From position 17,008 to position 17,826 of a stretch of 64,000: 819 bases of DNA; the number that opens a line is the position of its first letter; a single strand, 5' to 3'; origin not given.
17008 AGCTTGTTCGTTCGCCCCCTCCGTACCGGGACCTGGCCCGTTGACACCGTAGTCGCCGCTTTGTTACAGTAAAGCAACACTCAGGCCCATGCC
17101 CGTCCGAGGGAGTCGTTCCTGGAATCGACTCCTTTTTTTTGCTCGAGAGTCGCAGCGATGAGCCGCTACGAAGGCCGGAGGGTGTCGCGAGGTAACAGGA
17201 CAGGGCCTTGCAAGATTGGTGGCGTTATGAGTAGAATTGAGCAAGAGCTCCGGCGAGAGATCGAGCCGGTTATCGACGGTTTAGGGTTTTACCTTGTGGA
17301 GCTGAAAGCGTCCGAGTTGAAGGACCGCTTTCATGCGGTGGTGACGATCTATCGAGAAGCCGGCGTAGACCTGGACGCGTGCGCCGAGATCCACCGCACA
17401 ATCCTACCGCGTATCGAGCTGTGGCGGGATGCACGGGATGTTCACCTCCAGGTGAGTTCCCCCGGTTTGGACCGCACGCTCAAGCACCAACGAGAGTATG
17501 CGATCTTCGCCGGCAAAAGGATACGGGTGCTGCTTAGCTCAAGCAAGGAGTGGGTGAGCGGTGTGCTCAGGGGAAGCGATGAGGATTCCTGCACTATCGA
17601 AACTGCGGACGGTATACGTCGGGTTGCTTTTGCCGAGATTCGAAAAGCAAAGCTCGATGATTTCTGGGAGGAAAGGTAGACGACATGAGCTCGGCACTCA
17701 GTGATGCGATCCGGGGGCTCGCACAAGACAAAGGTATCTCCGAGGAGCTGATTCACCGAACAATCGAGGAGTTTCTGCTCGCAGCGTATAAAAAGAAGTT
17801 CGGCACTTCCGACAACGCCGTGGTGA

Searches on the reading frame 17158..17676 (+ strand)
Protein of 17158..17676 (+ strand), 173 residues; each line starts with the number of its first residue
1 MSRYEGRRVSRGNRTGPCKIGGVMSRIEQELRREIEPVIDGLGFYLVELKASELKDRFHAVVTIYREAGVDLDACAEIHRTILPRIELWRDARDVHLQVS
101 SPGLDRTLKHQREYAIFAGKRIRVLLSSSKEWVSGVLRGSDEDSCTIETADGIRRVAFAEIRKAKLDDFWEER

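Call 23: find_encoding_contigs(protein=window:17158-17676:+, flank=10000, max_places=6)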
Protein window:17158-17676:+ (173 aa): 4 contigs read that carry it; 4 places shown.
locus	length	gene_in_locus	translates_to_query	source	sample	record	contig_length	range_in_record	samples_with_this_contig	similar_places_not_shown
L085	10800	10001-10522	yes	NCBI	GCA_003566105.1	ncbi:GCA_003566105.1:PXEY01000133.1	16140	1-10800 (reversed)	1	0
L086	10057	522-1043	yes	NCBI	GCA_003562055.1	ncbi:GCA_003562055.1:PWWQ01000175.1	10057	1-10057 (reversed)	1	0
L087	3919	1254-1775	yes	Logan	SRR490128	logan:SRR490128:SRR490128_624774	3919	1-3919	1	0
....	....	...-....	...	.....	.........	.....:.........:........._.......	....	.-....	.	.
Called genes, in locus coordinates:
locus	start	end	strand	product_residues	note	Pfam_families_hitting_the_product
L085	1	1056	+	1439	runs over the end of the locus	PF27414:TP_0324_N, PF04357:TamB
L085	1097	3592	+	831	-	PF08479:POTRA_2 (faint), PF07244:POTRA, PF01103:Omp85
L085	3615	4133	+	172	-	PF03938:OmpH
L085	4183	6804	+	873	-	PF01624:MutS_I, PF05188:MutS_II, PF05192:MutS_III, PF05190:MutS_IV, PF00488:MutS_V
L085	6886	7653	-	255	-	PF04240:Caroten_synth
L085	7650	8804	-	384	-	PF01266:DAO (faint), PF05834:Lycopene_cycl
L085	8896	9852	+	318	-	-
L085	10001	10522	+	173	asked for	PF02576:RimP_N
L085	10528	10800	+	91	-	?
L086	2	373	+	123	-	?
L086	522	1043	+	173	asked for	PF02576:RimP_N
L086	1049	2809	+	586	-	PF08529:NusA_N, PF13184:KH_NusA_1st, PF26594:KH_NusA_2nd, PF03118:RNA_pol_A_CTD (faint), PF26169:HHH_XRCC3_RpoA (weak)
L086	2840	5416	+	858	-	PF00071:Ras (faint), PF04760:IF2_N, PF00009:GTP_EFTU, PF01926:MMR_HSR1, PF22042:EF-G_D2, PF11987:IF-2, PF03144:GTP_EFTU_D2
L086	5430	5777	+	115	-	PF02033:RBFA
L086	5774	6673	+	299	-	PF01509:TruB_N, PF09142:TruB_C (weak)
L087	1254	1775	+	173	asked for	PF02576:RimP_N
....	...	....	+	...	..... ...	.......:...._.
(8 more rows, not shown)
